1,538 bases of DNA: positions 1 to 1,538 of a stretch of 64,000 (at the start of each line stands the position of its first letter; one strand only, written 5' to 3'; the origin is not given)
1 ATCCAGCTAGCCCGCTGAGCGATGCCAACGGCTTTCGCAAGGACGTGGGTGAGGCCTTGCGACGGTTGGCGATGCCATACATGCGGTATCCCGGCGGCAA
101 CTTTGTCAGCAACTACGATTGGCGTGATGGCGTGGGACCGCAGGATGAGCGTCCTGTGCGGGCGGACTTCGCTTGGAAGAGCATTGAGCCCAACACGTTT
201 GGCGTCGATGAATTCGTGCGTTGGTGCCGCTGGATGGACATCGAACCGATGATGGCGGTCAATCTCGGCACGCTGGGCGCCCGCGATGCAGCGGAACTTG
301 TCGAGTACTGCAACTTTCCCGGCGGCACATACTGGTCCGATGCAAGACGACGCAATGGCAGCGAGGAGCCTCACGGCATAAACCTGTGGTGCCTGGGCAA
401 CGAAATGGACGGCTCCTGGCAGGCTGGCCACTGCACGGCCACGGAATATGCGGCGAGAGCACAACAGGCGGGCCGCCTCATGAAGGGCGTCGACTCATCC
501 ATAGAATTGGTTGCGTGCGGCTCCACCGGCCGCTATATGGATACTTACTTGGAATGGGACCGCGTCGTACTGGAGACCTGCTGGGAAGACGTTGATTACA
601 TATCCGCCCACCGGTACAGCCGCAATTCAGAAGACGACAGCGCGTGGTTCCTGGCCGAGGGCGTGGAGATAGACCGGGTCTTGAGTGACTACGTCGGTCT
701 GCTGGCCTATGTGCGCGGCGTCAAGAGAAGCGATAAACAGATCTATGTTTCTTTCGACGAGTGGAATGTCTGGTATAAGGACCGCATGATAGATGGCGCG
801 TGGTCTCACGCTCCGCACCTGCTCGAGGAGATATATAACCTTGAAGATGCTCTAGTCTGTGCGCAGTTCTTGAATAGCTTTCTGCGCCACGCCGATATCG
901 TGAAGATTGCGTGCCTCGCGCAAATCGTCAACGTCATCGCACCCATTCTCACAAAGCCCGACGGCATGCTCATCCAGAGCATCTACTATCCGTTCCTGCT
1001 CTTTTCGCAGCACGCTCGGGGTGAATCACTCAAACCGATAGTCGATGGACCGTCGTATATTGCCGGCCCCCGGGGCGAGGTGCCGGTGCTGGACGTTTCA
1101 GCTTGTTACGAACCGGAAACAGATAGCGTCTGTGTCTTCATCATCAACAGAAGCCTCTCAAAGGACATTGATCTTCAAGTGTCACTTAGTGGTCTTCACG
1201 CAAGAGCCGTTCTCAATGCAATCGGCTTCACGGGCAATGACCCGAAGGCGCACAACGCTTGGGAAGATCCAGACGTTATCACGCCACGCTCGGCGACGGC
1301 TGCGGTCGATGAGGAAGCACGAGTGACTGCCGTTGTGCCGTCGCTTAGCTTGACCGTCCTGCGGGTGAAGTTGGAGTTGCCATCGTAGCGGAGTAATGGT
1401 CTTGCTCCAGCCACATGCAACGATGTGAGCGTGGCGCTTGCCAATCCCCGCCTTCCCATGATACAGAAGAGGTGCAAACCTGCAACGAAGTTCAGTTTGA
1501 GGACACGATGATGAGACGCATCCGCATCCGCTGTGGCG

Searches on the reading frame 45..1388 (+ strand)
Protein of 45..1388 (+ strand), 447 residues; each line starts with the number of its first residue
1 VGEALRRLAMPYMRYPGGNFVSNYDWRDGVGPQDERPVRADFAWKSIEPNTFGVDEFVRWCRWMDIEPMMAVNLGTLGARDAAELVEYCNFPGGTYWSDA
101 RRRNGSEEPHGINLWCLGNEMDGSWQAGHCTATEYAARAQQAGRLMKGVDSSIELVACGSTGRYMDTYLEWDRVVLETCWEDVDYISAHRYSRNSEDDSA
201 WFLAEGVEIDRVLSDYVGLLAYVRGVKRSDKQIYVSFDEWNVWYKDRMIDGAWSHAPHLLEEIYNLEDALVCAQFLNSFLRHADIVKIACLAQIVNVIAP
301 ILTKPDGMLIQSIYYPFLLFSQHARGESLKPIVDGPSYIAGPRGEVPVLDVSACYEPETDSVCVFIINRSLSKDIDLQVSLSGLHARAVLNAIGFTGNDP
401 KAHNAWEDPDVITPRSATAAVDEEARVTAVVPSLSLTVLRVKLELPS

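Call 56: search_protein_families(library=pfam, proteins=[window:45-1388:+], max_evalue=0.00001)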
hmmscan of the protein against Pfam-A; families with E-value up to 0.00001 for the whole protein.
window:45-1388:+ (447 aa): 1 family
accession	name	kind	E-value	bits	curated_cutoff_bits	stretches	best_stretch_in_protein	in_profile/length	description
PF06964.18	Alpha-L-AF_C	-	1.3e-44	152.7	27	1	238-435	1-165/165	Alpha-L-arabinofuranosidase C-terminal domain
